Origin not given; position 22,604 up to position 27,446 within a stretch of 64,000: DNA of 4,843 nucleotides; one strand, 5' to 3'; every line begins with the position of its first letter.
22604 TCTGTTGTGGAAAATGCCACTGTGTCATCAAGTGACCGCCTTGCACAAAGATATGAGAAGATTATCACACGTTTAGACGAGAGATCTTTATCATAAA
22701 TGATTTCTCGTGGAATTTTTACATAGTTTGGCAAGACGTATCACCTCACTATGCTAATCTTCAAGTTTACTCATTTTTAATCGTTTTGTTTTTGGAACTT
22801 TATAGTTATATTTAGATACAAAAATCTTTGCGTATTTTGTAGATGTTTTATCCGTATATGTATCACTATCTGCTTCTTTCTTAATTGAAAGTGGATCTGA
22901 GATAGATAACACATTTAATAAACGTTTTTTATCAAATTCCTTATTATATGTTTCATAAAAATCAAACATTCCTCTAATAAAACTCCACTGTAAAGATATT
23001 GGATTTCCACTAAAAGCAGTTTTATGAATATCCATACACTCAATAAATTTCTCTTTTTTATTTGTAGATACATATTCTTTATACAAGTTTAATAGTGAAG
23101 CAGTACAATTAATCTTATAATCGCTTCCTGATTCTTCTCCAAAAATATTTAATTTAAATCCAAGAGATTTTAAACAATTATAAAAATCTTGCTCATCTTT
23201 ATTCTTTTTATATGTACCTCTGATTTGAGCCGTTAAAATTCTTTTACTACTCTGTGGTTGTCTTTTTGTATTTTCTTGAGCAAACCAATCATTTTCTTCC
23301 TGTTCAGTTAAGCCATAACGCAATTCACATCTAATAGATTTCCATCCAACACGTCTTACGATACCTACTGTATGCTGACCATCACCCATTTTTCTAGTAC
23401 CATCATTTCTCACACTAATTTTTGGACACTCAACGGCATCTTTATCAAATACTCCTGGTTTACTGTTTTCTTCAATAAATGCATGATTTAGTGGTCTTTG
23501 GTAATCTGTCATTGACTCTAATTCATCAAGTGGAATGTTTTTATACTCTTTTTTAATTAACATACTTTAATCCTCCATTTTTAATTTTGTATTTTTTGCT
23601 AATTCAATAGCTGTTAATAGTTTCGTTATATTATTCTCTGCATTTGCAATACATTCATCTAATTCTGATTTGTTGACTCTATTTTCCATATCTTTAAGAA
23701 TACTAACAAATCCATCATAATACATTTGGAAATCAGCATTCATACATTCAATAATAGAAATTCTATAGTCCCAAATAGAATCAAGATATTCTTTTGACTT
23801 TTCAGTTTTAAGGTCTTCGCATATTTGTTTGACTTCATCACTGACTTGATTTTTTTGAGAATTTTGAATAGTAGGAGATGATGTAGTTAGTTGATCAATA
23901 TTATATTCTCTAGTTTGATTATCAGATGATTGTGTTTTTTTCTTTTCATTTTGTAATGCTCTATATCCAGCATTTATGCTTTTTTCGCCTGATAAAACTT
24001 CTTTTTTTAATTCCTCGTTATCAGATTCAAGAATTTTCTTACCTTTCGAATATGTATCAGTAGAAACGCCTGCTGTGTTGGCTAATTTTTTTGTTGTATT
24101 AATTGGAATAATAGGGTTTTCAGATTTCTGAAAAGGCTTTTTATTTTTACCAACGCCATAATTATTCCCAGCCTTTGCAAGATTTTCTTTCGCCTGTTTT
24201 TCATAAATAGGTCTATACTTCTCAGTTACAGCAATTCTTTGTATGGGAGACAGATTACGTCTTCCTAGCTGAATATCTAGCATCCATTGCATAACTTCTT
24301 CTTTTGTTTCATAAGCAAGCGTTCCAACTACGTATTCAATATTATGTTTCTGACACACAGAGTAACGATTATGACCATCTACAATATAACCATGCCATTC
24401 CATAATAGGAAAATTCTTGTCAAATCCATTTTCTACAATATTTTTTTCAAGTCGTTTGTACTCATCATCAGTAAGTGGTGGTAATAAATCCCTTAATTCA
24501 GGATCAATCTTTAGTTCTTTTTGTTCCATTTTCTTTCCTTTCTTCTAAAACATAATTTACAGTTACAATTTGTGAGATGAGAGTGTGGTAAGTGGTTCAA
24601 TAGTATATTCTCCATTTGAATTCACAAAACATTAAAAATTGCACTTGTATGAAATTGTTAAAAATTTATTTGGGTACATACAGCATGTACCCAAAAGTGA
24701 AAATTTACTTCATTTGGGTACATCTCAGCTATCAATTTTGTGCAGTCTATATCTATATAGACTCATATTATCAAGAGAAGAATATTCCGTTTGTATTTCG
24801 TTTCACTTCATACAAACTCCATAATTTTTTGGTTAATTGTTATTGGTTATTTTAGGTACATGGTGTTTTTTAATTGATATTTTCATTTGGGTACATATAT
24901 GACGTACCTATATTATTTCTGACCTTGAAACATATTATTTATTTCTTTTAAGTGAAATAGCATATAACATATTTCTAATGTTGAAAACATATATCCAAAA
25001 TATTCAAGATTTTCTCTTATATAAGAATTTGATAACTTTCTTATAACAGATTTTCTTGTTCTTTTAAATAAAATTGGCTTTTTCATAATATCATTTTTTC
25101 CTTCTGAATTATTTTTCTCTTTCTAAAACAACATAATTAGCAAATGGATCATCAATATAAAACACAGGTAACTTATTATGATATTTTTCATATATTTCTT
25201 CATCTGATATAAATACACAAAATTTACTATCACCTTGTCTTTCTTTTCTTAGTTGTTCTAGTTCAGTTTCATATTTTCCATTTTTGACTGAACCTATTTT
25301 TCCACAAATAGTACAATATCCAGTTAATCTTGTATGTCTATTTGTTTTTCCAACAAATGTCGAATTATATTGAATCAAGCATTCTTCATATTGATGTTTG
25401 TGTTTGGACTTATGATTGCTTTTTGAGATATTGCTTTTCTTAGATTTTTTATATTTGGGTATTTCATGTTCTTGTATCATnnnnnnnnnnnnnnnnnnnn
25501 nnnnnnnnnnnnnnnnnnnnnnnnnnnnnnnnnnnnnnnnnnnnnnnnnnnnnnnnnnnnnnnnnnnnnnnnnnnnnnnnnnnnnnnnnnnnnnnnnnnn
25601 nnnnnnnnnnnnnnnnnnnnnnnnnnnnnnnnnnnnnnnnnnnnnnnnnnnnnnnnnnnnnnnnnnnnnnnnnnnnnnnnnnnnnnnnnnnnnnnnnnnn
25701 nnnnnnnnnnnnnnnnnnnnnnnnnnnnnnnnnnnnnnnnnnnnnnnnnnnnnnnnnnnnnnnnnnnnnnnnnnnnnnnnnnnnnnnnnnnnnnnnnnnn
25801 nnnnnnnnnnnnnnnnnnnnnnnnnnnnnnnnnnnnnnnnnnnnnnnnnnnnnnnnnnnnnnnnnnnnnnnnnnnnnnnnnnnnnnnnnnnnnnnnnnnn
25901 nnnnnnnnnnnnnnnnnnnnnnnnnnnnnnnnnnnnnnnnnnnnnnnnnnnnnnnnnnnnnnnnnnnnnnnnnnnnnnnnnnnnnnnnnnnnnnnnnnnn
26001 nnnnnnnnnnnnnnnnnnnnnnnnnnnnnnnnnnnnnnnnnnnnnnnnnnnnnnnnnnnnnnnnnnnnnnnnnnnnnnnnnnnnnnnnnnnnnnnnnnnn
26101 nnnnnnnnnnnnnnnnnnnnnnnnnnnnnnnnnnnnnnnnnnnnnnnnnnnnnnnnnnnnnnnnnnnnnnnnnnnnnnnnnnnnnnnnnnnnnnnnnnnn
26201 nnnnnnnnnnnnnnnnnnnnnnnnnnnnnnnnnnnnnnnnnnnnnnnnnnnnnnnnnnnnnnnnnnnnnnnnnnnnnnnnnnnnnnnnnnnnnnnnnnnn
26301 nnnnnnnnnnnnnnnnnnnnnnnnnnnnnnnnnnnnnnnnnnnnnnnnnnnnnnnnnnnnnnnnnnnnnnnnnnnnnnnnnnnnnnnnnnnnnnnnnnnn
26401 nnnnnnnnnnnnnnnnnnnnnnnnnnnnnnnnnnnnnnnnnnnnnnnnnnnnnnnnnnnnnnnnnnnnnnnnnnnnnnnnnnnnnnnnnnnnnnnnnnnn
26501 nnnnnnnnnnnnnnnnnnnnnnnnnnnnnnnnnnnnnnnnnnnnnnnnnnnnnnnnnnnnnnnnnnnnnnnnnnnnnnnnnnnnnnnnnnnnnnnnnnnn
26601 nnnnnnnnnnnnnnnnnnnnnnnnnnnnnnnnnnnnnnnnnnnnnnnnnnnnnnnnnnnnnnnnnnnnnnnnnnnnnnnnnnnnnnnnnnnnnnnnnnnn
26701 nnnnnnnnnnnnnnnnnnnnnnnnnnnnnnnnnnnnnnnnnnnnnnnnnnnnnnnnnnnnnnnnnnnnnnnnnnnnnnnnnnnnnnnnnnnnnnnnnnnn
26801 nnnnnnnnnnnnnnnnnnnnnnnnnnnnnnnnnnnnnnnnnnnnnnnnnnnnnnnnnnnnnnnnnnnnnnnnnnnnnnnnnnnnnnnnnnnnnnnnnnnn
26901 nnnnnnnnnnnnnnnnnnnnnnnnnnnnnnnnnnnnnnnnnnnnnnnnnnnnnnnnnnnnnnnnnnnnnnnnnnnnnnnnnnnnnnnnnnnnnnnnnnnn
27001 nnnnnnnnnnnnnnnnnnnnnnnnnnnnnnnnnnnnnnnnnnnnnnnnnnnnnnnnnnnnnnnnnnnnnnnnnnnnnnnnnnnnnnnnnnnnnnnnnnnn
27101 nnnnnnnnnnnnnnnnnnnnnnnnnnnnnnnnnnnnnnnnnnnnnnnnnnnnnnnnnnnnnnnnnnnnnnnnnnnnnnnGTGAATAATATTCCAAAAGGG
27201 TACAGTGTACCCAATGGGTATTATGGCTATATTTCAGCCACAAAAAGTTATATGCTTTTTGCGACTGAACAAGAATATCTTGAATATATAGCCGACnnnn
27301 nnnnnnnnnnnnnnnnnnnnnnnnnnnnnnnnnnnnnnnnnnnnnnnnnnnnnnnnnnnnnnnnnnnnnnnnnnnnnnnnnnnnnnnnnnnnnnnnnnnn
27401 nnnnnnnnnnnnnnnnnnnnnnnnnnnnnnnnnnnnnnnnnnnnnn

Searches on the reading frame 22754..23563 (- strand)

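Call 15: search_protein_families(library=pfam, proteins=[window:22754-23563:-], max_evalue=0.01)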
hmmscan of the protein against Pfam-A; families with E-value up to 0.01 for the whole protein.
window:22754-23563:- (269 aa): 1 family
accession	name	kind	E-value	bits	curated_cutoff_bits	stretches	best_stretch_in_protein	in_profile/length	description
PF20188.4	DUF6551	-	9.1e-28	97.8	26.8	1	21-258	6-235/242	Family of unknown function (DUF6551)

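Call 69: search_protein_families(library=phrogs, proteins=[window:22754-23563:-], max_evalue=0.01)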
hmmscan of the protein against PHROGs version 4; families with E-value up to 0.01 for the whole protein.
window:22754-23563:- (269 aa): 2 families
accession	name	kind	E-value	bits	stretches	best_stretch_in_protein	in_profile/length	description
phrog_2558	-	unknown function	0.0023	17.9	1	6-68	41-103/342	-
phrog_21315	-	unknown function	0.0098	15.9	0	49-115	46-113/415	-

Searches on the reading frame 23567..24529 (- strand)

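Call 15: search_protein_families(library=pfam, proteins=[window:23567-24529:-], max_evalue=0.01)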
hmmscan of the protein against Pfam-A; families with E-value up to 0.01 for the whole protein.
window:23567-24529:- (320 aa): 1 family
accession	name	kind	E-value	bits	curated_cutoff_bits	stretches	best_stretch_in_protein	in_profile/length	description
PF16035.10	Chalcone_2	-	0.0049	17.2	27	1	211-319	39-149/203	Chalcone isomerase like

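Call 69: search_protein_families(library=phrogs, proteins=[window:23567-24529:-], max_evalue=0.01)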
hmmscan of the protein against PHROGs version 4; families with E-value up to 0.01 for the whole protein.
window:23567-24529:- (320 aa): 4 families
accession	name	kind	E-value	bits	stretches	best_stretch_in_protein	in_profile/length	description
phrog_12047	-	DNA, RNA and nucleotide metabolism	1.5e-11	45.4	1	25-308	22-296/301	ParB-like partition nuclease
phrog_21315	-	unknown function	1.6e-09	38.3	1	13-176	21-178/415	-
phrog_4715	-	DNA, RNA and nucleotide metabolism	1.3e-05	24.8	1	20-247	167-386/630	ParB-like partition protein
phrog_620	-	DNA, RNA and nucleotide metabolism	0.0041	18.2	1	20-67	28-74/217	ParB-like partition protein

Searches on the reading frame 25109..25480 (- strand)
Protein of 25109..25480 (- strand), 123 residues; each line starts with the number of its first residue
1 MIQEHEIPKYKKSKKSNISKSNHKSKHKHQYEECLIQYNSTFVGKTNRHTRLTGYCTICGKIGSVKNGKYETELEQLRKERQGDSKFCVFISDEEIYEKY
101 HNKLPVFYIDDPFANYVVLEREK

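Call 15: search_protein_families(library=pfam, proteins=[window:25109-25480:-], max_evalue=0.01)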
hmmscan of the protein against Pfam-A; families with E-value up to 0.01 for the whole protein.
window:25109-25480:- (123 aa): 0 families

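Call 68: search_protein_families(library=pfam, proteins=[window:25109-25480:-], max_evalue=1)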
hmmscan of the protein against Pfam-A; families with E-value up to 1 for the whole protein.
window:25109-25480:- (123 aa): 4 families
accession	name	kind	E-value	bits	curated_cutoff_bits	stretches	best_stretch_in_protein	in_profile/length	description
PF16238.11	DUF4897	-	0.028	14.7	28.6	1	7-91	38-120/157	Domain of unknown function (DUF4897)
PF02211.21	NHase_beta_C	-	0.047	14.6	27.7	1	46-116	25-95/98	Nitrile hydratase beta subunit, C-terminal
PF02894.22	GFO_IDH_MocA_C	-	0.062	13.5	22.9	1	34-88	95-150/218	Oxidoreductase family, C-terminal alpha/beta domain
PF00935.25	Ribosomal_L44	-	0.55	11.1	25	1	3-62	3-62/76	Ribosomal protein L44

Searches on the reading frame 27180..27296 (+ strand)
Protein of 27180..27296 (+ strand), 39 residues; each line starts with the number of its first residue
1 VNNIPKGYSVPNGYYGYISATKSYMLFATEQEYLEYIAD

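Call 68: search_protein_families(library=pfam, proteins=[window:27180-27296:+], max_evalue=1)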
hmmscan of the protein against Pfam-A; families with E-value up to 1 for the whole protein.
seq(39 aa): 0 families

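Call 69: search_protein_families(library=phrogs, proteins=[window:27180-27296:+], max_evalue=0.01)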
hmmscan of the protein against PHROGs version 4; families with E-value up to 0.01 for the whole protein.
seq(39 aa): 0 families
